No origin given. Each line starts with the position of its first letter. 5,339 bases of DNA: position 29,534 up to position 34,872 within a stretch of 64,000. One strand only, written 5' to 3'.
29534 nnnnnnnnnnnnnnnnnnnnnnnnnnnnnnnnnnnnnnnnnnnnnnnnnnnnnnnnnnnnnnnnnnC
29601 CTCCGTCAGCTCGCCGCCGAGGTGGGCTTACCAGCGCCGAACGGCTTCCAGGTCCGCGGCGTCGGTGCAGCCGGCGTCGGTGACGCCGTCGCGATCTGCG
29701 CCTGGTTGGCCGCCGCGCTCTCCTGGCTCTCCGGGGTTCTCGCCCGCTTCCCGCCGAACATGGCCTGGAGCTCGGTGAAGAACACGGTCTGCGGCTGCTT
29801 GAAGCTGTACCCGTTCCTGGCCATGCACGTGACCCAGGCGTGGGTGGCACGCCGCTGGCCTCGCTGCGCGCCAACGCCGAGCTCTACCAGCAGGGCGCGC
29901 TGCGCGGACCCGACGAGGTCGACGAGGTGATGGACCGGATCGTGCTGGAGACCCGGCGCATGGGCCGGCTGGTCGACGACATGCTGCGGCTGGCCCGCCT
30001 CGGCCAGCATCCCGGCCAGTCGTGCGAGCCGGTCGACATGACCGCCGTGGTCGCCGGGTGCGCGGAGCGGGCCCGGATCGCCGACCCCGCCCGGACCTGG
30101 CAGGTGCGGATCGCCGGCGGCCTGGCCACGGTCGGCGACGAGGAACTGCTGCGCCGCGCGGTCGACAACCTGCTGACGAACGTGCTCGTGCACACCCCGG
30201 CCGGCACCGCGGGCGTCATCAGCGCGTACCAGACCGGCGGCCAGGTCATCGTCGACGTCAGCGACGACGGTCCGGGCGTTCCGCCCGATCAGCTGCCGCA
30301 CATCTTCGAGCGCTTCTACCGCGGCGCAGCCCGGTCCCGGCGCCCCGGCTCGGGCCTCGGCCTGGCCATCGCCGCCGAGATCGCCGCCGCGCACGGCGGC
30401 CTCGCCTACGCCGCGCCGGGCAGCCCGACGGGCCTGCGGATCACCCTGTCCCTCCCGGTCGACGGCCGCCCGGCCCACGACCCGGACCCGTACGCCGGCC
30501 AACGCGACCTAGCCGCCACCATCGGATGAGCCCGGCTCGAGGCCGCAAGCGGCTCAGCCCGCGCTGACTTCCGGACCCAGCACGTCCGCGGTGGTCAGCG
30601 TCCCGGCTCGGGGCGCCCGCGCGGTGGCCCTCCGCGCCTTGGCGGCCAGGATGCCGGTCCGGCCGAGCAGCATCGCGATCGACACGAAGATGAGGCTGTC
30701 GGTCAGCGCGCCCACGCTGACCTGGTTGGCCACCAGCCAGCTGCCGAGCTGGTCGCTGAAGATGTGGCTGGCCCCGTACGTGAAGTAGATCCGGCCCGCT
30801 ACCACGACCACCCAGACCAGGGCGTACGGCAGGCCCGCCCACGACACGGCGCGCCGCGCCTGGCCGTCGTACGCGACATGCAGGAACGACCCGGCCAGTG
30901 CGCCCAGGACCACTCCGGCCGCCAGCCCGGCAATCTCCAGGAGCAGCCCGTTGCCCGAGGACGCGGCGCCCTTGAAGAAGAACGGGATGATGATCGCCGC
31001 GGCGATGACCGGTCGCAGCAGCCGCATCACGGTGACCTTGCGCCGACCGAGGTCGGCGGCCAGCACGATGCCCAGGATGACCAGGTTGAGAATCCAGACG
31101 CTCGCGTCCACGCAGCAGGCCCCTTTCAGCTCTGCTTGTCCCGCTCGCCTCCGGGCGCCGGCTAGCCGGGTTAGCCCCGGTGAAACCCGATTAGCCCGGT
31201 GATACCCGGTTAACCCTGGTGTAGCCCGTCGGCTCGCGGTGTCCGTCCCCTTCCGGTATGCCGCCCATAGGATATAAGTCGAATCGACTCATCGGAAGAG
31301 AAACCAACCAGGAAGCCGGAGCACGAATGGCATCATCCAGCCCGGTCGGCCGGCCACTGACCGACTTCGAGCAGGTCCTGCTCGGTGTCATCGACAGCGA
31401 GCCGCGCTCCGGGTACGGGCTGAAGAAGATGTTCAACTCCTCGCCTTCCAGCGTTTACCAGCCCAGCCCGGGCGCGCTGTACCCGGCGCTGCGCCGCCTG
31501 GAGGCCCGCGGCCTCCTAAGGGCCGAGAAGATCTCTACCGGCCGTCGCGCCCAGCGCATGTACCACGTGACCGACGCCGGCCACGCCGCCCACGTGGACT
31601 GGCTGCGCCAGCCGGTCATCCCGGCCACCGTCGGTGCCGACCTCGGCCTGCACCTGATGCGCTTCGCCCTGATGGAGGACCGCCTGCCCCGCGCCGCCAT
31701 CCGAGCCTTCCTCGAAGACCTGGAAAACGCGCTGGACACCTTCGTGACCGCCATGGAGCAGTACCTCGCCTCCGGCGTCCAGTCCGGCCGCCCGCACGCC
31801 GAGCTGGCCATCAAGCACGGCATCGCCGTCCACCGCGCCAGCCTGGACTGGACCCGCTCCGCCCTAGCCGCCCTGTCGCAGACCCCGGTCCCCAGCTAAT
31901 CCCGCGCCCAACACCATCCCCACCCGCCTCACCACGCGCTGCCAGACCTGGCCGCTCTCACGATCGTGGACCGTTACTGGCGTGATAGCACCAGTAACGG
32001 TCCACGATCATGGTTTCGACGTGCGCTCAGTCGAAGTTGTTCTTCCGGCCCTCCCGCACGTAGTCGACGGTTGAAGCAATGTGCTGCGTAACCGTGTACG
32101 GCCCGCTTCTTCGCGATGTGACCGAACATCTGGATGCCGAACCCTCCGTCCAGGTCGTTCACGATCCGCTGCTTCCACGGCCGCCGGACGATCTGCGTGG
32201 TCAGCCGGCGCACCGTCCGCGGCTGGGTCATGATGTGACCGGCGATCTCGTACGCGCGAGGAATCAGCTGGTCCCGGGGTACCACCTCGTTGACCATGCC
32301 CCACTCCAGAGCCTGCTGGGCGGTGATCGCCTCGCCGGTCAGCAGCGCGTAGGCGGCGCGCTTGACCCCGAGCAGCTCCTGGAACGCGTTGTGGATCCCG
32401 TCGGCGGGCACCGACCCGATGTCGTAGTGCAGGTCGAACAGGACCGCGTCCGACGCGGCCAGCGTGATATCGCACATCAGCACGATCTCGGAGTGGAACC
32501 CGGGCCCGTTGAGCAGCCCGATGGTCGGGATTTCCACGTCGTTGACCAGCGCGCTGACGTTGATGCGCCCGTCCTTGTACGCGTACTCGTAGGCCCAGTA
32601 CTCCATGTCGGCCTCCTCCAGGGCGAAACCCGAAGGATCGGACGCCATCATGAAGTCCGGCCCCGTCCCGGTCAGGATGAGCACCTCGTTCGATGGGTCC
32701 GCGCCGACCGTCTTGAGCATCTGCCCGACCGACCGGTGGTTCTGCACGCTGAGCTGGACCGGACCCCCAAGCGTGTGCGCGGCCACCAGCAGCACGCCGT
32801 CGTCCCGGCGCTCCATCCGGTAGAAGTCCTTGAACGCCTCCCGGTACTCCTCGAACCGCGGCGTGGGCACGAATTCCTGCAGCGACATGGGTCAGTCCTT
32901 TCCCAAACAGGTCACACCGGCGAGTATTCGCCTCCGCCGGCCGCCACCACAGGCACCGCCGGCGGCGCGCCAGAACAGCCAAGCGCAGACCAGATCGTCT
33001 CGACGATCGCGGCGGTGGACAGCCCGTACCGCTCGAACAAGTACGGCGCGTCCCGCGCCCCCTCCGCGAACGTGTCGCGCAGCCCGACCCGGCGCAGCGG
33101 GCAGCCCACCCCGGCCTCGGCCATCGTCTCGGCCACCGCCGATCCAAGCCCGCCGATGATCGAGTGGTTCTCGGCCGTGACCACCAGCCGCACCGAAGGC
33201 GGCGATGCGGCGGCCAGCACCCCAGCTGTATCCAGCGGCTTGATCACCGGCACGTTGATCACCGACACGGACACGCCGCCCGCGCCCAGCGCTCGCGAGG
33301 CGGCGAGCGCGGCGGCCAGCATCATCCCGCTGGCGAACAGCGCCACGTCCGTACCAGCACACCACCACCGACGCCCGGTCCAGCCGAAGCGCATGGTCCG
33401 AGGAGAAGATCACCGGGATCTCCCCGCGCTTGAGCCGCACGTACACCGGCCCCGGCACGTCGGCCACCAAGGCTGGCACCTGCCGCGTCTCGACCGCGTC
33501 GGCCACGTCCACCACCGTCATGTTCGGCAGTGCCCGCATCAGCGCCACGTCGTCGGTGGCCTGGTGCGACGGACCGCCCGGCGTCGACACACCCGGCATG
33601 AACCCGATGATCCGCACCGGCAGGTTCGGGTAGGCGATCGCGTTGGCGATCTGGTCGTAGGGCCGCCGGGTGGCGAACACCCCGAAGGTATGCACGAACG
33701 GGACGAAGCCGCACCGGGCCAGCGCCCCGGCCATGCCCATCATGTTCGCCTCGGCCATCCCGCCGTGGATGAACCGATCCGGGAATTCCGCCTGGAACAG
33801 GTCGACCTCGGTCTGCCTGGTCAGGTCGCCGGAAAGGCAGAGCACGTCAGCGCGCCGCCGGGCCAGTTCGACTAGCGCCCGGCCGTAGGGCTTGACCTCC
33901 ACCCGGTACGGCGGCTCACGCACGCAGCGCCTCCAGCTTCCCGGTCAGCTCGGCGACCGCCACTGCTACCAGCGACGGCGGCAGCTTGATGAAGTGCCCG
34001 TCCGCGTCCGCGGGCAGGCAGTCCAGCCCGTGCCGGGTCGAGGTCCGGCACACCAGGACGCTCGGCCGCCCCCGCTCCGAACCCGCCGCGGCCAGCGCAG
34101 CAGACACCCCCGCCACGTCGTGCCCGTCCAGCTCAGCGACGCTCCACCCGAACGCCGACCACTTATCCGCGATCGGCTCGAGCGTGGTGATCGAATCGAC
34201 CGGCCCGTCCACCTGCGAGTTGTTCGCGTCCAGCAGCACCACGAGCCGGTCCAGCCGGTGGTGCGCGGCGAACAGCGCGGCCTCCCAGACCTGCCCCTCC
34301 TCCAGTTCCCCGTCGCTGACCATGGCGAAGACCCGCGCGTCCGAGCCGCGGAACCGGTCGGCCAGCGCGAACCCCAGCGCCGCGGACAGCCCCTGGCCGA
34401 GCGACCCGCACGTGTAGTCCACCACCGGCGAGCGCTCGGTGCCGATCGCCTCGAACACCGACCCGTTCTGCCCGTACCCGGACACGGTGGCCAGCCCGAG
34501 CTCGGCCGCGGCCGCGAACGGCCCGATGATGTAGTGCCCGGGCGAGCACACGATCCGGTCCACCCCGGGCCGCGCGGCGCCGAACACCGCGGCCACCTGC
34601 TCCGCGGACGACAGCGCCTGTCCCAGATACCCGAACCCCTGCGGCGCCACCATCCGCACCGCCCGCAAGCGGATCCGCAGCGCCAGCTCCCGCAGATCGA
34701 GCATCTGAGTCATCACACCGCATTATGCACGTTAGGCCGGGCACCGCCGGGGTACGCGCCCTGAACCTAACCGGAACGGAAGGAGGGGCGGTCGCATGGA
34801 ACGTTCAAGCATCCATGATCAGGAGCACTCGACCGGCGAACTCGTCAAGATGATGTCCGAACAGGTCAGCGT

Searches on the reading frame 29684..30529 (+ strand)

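Call 29: search_protein_families(library=pfam, proteins=[window:29684-30529:+], max_evalue=0.00001)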
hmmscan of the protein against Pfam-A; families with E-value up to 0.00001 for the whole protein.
window:29684-30529:+ (281 aa): 2 families
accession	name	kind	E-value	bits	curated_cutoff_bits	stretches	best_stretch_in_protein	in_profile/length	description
PF02518.31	HATPase_c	-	2.4e-25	89.5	26.4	1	151-260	1-110/111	Histidine kinase-, DNA gyrase B-, and HSP90-like ATPase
PF00512.31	HisKA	-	6.5e-09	36.2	26.9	1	56-108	15-65/66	His Kinase A (phospho-acceptor) domain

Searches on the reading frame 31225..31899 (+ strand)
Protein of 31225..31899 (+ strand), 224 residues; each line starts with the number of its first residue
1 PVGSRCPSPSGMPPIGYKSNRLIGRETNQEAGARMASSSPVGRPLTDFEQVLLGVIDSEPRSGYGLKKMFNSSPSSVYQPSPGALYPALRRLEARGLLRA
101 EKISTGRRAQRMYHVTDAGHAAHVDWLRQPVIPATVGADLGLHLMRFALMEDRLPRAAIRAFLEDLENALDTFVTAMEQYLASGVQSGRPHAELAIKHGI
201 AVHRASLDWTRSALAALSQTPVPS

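Call 29: search_protein_families(library=pfam, proteins=[window:31225-31899:+], max_evalue=0.00001)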
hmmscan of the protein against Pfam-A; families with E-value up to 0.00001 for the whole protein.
window:31225-31899:+ (224 aa): 1 family
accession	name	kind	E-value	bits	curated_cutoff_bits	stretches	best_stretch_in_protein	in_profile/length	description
PF03551.20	PadR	-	1e-15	57.9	27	1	52-122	1-72/75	Transcriptional regulator PadR-like family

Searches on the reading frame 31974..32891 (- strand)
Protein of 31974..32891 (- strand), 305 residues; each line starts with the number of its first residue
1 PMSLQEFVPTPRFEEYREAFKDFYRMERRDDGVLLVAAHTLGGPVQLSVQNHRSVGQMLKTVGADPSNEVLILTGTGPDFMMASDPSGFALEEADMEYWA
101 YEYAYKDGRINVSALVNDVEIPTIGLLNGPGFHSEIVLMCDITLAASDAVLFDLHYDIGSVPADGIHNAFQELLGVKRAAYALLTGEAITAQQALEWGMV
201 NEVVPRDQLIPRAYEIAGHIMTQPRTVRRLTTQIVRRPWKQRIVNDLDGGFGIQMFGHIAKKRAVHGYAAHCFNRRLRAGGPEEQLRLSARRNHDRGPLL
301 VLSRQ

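Call 29: search_protein_families(library=pfam, proteins=[window:31974-32891:-], max_evalue=0.00001)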
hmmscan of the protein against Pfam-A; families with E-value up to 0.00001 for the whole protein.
window:31974-32891:- (305 aa): 1 family
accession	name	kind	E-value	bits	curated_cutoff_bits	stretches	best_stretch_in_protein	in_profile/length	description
PF00378.25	ECH_1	-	2.7e-25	89.6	27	1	55-262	28-230/251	Enoyl-CoA hydratase/isomerase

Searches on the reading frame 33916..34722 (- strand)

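Call 29: search_protein_families(library=pfam, proteins=[window:33916-34722:-], max_evalue=0.00001)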
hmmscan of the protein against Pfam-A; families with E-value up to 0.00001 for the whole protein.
window:33916-34722:- (268 aa): 2 families
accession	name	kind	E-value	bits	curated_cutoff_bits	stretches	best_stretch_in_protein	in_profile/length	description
PF00456.26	Transketolase_N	-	2.4e-28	99.5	22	1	54-231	55-247/334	Transketolase, thiamine diphosphate binding domain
PF13292.11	DXP_synthase_N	-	2e-10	40.8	21.2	1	9-178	17-182/274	1-deoxy-D-xylulose-5-phosphate synthase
